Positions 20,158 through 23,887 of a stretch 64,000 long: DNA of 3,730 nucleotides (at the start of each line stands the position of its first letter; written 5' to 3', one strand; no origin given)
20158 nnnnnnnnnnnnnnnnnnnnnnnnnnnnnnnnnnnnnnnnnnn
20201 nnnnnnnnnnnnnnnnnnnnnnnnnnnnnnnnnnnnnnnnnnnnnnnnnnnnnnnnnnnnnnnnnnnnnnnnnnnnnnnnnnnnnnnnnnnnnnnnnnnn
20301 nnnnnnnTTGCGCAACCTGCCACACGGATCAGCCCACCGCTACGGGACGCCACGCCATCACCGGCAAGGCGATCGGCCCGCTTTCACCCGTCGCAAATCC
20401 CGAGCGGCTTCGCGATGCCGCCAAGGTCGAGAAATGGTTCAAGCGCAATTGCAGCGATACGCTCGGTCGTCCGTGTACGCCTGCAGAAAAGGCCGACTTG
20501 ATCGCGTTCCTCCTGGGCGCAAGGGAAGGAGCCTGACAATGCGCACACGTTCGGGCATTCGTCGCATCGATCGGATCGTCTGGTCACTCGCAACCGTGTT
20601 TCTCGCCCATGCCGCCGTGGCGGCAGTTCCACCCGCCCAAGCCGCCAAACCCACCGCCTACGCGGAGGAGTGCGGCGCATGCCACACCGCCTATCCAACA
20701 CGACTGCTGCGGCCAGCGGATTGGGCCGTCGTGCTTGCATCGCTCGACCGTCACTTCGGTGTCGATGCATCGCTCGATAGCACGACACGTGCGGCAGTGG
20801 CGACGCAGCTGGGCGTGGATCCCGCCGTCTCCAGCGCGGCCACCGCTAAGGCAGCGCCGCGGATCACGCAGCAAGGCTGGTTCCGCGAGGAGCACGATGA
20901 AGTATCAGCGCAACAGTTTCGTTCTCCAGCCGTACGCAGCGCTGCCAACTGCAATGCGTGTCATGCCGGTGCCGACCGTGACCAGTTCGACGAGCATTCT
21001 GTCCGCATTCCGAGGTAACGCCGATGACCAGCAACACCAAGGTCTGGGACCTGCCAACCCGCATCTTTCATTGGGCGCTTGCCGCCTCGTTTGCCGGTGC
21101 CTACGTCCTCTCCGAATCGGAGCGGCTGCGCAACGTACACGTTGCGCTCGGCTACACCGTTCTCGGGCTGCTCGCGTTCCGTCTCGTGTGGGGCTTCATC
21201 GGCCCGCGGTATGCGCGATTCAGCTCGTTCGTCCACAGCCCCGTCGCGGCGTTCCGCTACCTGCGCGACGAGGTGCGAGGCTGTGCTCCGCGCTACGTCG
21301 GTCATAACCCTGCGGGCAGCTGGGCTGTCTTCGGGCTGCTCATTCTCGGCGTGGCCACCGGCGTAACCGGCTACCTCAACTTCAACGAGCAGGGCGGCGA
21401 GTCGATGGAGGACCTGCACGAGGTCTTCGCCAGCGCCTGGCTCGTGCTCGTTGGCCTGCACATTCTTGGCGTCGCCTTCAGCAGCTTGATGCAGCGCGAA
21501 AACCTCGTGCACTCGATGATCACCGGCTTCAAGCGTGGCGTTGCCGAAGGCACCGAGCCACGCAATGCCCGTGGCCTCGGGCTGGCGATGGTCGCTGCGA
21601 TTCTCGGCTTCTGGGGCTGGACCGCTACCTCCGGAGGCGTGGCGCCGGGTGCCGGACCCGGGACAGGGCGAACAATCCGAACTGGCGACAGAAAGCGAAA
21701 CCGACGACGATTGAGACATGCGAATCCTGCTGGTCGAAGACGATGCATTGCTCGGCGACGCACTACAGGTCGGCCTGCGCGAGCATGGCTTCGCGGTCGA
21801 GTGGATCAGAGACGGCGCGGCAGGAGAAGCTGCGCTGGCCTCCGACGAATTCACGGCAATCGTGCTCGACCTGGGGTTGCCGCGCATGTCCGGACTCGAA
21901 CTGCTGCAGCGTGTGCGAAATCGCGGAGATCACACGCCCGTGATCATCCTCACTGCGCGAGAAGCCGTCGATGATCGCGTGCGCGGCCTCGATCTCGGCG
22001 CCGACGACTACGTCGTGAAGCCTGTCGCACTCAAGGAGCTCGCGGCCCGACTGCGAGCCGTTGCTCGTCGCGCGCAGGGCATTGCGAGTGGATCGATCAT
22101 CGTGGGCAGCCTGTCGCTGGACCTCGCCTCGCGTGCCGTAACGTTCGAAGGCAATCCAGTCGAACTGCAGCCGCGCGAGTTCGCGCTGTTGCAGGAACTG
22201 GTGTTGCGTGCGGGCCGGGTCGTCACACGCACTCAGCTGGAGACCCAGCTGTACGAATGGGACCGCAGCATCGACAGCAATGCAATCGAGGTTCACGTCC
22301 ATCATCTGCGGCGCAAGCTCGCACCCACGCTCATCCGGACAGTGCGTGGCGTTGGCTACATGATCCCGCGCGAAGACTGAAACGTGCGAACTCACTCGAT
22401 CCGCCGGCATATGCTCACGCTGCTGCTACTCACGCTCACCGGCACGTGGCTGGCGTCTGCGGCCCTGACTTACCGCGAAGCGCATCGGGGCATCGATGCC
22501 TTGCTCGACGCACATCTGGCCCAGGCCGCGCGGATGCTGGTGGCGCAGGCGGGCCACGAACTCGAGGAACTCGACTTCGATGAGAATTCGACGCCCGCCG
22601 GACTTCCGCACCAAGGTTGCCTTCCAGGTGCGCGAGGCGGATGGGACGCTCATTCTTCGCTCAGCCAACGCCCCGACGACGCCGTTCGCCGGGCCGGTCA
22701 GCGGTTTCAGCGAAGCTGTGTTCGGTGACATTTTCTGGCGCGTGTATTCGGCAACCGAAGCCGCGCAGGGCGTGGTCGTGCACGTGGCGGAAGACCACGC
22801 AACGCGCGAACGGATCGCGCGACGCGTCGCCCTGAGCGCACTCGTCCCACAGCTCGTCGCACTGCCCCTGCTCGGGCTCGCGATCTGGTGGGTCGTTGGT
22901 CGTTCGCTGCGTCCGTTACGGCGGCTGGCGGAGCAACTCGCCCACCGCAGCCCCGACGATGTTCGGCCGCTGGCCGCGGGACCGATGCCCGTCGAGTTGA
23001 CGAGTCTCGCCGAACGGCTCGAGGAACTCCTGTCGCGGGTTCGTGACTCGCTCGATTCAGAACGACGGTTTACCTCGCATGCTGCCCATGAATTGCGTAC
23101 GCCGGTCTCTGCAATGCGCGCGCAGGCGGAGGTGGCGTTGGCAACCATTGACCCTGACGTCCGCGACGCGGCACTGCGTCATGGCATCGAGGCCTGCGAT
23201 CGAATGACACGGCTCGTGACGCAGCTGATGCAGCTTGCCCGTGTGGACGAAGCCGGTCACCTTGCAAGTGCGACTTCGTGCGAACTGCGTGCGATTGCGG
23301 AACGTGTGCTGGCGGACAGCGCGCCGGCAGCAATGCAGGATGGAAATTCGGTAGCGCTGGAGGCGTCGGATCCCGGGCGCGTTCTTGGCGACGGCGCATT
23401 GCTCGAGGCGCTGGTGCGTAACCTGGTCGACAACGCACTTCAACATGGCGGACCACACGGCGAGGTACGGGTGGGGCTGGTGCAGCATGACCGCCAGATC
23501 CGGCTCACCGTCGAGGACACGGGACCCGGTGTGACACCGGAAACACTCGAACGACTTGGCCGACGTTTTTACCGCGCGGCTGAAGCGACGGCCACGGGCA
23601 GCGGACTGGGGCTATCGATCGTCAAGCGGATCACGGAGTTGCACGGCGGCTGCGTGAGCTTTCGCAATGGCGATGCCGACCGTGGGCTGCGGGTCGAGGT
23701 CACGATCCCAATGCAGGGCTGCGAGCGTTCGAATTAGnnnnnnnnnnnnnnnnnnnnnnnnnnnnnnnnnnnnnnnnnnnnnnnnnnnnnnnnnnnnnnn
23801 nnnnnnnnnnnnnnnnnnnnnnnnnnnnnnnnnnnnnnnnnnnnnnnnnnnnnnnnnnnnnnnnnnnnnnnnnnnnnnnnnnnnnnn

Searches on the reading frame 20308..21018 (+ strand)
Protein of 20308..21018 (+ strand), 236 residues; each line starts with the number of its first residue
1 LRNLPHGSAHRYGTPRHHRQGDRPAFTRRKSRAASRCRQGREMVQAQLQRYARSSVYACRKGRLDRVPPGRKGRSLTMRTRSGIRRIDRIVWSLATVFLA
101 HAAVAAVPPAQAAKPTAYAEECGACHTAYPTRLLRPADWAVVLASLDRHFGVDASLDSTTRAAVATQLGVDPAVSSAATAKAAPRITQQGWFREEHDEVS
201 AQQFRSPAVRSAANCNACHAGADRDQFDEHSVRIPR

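Call 53: search_protein_families(library=pfam, proteins=[window:20308-21018:+], max_evalue=0.001)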
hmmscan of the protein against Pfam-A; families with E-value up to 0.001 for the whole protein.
window:20308-21018:+ (236 aa): 1 family
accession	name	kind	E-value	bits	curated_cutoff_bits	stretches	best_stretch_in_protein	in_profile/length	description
PF09626.15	DHC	-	6.1e-27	95.4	22.2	1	118-227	1-116/116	Dihaem cytochrome c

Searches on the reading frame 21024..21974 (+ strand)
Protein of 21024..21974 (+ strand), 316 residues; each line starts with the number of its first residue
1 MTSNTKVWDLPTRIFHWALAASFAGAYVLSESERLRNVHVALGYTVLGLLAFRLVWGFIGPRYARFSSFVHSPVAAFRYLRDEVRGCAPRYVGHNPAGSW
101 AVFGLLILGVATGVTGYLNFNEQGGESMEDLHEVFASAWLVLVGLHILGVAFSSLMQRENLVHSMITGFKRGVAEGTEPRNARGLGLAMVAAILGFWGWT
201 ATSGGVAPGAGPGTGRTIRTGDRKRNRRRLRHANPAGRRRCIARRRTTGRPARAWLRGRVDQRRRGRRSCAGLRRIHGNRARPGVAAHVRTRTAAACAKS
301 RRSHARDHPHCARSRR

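Call 53: search_protein_families(library=pfam, proteins=[window:21024-21974:+], max_evalue=0.001)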
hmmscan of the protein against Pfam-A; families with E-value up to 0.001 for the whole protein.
window:21024-21974:+ (316 aa): 2 families
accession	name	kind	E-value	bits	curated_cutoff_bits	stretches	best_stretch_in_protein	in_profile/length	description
PF01292.26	Ni_hydr_CYTB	-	1.9e-27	96.6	30.1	1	7-168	1-179/179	Prokaryotic cytochrome b561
PF14358.11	DUF4405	-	0.00012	23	26.7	1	101-147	2-62/66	Domain of unknown function (DUF4405)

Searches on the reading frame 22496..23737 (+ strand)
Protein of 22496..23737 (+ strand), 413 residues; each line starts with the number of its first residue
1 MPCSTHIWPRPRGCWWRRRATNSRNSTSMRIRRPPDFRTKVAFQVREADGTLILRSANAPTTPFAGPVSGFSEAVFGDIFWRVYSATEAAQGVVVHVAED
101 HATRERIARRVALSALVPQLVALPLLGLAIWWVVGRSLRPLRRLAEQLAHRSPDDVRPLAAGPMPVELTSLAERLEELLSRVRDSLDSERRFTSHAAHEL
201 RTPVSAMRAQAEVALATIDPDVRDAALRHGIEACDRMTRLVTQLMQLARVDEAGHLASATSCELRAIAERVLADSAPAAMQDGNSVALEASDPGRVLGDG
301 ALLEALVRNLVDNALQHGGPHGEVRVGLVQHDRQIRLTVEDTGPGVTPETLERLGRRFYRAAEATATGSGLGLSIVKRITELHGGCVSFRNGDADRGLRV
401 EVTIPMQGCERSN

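Call 53: search_protein_families(library=pfam, proteins=[window:22496-23737:+], max_evalue=0.001)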
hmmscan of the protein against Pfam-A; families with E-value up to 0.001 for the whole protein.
window:22496-23737:+ (413 aa): 5 families
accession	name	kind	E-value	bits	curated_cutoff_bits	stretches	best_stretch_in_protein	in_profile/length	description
PF02518.31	HATPase_c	-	6e-26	91.5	26.4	1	298-407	1-110/111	Histidine kinase-, DNA gyrase B-, and HSP90-like ATPase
PF00512.31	HisKA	-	2.3e-12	47.2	26.9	1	189-252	2-65/66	His Kinase A (phospho-acceptor) domain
PF13581.12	HATPase_c_2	-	2e-07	31.5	27.4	1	311-381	40-110/127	Histidine kinase-like ATPase domain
PF08521.16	2CSK_N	-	4e-07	30.6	23.2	1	39-110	64-139/140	Two-component sensor kinase N-terminal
PF00672.30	HAMP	-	0.00048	20.8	25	0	132-184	1-53/53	HAMP domain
